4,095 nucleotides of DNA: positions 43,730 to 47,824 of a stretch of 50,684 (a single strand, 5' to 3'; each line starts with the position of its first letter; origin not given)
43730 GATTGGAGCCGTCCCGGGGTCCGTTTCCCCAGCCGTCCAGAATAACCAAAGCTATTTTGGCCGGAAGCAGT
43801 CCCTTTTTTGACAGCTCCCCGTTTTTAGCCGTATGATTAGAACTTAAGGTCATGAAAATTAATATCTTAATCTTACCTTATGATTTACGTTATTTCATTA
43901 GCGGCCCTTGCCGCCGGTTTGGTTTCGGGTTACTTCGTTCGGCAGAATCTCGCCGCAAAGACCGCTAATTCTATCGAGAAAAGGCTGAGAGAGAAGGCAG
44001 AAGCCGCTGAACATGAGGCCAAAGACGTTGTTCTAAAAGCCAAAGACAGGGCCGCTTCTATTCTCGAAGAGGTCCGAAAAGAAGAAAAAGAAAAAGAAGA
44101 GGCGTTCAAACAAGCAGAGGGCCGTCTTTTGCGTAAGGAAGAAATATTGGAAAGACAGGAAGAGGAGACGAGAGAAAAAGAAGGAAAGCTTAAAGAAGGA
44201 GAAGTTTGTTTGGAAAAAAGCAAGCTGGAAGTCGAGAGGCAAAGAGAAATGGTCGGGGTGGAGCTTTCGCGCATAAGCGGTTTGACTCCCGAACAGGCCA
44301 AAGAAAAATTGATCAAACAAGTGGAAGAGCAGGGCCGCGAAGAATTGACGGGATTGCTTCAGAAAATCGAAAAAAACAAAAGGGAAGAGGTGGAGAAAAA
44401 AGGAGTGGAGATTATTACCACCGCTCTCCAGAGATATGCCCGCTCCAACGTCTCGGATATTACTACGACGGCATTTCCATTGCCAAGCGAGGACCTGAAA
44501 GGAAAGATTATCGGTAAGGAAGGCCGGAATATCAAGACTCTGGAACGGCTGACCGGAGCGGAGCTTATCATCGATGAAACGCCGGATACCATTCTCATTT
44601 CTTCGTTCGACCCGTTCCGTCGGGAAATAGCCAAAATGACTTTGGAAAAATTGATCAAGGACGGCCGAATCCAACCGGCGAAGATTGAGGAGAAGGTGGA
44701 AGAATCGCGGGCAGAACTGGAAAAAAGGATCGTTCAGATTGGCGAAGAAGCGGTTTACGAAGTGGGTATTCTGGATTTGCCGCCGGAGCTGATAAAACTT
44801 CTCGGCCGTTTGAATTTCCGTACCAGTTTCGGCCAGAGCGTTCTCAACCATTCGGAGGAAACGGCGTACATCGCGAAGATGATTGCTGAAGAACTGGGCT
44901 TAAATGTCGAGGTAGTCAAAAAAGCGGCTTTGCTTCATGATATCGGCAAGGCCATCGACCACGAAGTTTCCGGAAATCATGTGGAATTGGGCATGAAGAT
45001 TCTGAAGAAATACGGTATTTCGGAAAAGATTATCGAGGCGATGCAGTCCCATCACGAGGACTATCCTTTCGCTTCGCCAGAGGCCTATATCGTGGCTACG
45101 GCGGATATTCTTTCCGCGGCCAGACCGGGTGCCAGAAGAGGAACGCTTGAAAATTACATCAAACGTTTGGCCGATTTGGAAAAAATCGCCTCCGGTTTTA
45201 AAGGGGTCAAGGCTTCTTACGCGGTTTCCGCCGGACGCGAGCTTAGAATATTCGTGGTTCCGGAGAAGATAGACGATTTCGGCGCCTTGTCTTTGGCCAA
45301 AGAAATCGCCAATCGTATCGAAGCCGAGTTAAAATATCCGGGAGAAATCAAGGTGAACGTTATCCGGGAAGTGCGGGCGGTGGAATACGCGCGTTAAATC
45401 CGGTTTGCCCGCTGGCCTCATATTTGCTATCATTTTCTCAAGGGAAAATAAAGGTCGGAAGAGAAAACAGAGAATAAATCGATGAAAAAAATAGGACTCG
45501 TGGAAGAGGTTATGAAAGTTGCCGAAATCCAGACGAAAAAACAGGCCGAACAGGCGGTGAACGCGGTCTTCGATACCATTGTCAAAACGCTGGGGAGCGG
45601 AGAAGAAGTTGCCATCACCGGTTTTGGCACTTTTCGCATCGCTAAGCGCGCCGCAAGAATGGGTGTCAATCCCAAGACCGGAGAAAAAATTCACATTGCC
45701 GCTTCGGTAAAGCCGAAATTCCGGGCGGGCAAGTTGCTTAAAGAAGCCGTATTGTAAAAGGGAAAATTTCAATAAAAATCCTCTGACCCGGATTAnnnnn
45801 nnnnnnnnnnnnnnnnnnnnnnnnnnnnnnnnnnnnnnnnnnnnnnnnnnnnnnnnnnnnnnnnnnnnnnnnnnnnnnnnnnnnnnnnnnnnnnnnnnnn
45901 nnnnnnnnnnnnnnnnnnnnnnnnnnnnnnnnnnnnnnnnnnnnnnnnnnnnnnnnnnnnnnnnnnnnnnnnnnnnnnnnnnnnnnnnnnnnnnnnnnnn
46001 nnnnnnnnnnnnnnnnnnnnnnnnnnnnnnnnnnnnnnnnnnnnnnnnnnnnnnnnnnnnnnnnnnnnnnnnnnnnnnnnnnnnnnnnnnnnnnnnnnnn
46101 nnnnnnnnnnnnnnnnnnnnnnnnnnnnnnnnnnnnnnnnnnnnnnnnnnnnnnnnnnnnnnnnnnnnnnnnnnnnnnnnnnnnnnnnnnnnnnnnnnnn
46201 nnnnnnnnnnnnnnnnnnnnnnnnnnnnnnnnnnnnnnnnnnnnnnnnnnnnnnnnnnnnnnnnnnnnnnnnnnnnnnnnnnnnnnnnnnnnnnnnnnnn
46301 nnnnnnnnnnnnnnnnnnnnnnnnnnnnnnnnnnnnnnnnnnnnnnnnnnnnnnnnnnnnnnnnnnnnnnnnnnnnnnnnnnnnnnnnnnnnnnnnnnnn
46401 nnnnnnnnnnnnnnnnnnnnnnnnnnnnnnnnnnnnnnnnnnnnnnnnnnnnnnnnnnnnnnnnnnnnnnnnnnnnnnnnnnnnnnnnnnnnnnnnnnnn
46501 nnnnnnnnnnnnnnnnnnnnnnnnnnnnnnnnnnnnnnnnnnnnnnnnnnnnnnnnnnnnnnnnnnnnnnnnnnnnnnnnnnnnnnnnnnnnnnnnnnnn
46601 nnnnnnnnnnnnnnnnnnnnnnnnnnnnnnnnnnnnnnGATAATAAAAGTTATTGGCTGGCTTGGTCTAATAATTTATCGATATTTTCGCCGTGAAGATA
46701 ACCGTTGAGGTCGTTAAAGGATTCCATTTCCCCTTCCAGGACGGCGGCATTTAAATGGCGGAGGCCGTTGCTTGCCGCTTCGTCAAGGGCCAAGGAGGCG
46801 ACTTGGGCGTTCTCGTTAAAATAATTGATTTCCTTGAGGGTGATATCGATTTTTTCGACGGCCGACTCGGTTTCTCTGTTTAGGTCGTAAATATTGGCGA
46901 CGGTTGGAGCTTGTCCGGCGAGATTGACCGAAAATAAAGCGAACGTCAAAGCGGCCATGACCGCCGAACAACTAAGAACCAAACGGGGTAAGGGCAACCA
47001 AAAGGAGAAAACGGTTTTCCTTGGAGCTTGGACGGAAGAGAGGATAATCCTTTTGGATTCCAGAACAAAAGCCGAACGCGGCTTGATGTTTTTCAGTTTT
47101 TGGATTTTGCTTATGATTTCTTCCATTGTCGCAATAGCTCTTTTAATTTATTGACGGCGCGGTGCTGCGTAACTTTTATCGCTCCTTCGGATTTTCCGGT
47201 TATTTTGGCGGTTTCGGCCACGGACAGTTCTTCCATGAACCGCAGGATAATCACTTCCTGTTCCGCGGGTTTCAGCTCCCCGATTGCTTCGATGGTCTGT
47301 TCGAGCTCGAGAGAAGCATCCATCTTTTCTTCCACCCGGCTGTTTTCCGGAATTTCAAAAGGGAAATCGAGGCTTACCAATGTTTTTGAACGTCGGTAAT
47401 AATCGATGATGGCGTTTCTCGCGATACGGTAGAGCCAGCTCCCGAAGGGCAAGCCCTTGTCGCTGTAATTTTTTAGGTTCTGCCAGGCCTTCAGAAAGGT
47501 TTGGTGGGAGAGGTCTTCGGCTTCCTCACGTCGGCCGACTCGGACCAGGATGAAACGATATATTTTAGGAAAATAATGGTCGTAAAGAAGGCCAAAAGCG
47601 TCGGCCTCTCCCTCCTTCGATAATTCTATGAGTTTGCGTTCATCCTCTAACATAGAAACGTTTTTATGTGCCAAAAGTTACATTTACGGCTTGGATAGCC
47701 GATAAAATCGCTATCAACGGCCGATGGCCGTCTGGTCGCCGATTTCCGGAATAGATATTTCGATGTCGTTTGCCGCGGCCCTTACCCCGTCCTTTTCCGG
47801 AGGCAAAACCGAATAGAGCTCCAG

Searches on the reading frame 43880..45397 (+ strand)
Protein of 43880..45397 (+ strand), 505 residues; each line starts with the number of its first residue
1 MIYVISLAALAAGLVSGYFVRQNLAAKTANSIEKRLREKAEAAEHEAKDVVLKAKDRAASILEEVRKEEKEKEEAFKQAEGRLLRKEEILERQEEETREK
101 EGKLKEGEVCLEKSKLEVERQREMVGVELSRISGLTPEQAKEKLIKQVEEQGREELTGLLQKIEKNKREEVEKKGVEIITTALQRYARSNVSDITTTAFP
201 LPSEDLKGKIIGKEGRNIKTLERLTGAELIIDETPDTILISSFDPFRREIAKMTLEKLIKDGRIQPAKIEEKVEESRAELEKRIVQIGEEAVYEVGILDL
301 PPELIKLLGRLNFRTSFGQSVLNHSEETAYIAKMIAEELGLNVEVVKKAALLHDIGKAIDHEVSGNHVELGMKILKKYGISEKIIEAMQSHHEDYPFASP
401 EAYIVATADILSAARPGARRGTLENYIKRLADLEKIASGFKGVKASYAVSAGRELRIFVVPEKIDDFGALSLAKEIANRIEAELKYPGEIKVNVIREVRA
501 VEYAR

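Call 66: search_protein_families(library=pfam, proteins=[window:43880-45397:+])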
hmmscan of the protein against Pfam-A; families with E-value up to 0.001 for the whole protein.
window:43880-45397:+ (505 aa): 4 families
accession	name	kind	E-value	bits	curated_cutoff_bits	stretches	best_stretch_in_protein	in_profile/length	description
PF12072.13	RNase_Y_N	-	2.1e-26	93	32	1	2-187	2-198/201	RNase Y N-terminal region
PF01966.28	HD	-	6.8e-20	71.9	22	1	321-413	1-115/116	HD domain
PF00013.35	KH_1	-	1.1e-07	31.9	21.5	1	204-255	8-64/66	KH domain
PF08668.18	HDOD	-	5.9e-07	29.6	22.9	1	320-359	94-134/196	HDOD domain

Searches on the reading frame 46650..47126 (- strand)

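Call 65: search_protein_families(library=ncbifam, proteins=[window:46650-47126:-], max_evalue=0.01)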
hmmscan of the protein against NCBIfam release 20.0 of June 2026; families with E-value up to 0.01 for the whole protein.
window:46650-47126:- (158 aa): 1 family
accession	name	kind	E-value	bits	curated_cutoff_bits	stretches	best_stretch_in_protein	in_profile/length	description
NF049847.1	FtsL_COG5462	equivalog_domain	0.0095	15.6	50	0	52-126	6-79/85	cell division protein FtsL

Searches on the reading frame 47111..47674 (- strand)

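Call 65: search_protein_families(library=ncbifam, proteins=[window:47111-47674:-], max_evalue=0.01)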
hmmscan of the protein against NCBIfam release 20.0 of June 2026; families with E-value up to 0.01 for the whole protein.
window:47111-47674:- (187 aa): 96 families (the best 25 are shown)
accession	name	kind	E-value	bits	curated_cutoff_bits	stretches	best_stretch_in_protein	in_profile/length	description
TIGR02952.1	Sig70_famx2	equivalog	1.2e-47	161.9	206.45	1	15-181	1-170/170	ECF subfamily RNA polymerase sigma factor, BldN family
TIGR02937.1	sigma70-ECF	superfamily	1.8e-31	109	42.9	1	26-181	2-165/165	sigma-70 family RNA polymerase sigma factor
TIGR02950.1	SigM_subfam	subfamily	1.2e-26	93.5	147.95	1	30-181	5-158/159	RNA polymerase sigma factor, SigM family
NF007220.0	PRK09639.1-5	equivalog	2.4e-26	92.6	260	1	26-185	4-168/181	RNA polymerase sigma factor SigX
NF007230.0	PRK09648.1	subfamily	9.6e-26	90.7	209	1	13-183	14-191/195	RNA polymerase sigma factor ShbA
NF009166.1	PRK12513.1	equivalog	1e-25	90.6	206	1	11-183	8-188/193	RNA polymerase sigma factor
TIGR02983.1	SigE-fam_strep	subfamily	3.9e-24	85.4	141.55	1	22-183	3-160/162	SigE family RNA polymerase sigma factor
NF007223.0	PRK09641.1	equivalog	1.3e-23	83.9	209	1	13-183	6-186/187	RNA polymerase sigma factor SigW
NF007216.0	PRK09638.1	equivalog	3.3e-23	82.4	194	1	10-181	3-174/180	RNA polymerase sigma factor SigY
TIGR02948.1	SigW_bacill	equivalog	5.3e-23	82.1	243.1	1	13-182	6-185/187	RNA polymerase sigma factor SigW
NF007227.0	PRK09645.1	subfamily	1.4e-22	80.4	202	1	19-182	7-171/177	sigma-70 family RNA polymerase sigma factor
NF004113.0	PRK05602.1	equivalog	1.7e-22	80.1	208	1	12-184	32-204/211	RNA polymerase sigma factor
NF008888.0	PRK11922.1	equivalog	3.6e-21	75.9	204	1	5-182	10-197/231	RNA polymerase sigma factor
TIGR02985.1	Sig70_bacteroi1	subfamily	3.7e-21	76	126.4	1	26-180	2-161/162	RNA polymerase sigma-70 factor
TIGR02954.1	Sig70_famx3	hypoth_equivalog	5.2e-21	75.1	188.5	1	13-182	4-168/170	RNA polymerase sigma-70 factor, TIGR02954 family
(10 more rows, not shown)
